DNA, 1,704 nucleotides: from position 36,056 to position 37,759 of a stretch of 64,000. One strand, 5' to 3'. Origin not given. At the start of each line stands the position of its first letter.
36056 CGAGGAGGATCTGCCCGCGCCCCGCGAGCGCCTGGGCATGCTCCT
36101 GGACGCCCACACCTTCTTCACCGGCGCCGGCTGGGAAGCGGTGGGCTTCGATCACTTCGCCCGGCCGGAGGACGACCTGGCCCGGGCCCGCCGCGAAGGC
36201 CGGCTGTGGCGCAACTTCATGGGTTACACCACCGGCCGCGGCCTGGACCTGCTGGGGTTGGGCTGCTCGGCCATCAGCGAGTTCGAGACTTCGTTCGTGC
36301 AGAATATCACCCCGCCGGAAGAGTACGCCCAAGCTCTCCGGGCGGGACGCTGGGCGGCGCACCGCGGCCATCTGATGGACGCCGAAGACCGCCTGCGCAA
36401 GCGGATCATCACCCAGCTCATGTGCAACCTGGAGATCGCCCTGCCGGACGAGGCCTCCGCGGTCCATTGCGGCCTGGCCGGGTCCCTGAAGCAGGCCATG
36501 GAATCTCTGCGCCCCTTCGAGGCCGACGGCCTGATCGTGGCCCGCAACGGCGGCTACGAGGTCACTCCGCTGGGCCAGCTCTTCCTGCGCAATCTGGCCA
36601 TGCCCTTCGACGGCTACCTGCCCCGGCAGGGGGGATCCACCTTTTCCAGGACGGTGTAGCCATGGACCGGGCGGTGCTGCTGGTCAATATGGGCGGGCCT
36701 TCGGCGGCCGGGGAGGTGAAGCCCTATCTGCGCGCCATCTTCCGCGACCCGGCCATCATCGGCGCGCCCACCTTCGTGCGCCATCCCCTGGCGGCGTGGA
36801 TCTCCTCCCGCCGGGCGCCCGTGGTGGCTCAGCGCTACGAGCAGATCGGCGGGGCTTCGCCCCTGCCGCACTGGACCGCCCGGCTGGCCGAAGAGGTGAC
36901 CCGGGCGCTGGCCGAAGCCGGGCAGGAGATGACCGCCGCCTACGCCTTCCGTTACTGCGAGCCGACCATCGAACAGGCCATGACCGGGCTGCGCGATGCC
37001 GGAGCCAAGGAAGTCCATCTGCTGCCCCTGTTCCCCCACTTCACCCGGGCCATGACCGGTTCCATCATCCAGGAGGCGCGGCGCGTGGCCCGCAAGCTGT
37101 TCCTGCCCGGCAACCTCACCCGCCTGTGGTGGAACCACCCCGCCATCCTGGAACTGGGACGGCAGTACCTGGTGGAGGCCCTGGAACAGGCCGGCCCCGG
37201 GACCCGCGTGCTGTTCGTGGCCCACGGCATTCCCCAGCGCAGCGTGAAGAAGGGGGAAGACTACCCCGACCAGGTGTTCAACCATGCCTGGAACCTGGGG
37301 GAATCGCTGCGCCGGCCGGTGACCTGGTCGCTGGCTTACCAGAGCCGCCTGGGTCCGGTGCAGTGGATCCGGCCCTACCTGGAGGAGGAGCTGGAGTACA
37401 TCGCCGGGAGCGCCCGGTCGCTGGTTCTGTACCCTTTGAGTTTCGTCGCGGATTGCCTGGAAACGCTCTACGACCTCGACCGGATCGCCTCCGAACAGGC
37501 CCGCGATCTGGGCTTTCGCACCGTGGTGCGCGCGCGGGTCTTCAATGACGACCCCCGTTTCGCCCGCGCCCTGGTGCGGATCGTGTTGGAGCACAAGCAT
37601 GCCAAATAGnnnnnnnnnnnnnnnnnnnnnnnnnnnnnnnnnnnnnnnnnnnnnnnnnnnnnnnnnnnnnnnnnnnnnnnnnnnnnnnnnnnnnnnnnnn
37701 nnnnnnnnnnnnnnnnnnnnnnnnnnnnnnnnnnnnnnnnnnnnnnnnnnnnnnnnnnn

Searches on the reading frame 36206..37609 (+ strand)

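Call 33: search_protein_families(library=pfam, proteins=[window:36206-37609:+], max_evalue=0.00001)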
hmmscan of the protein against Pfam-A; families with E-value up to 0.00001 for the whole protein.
window:36206-37609:+ (467 aa): 1 family
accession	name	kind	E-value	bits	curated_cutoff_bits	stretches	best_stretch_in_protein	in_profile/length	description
PF00762.24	Ferrochelatase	-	1.1e-82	278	27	1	155-463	2-316/317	Ferrochelatase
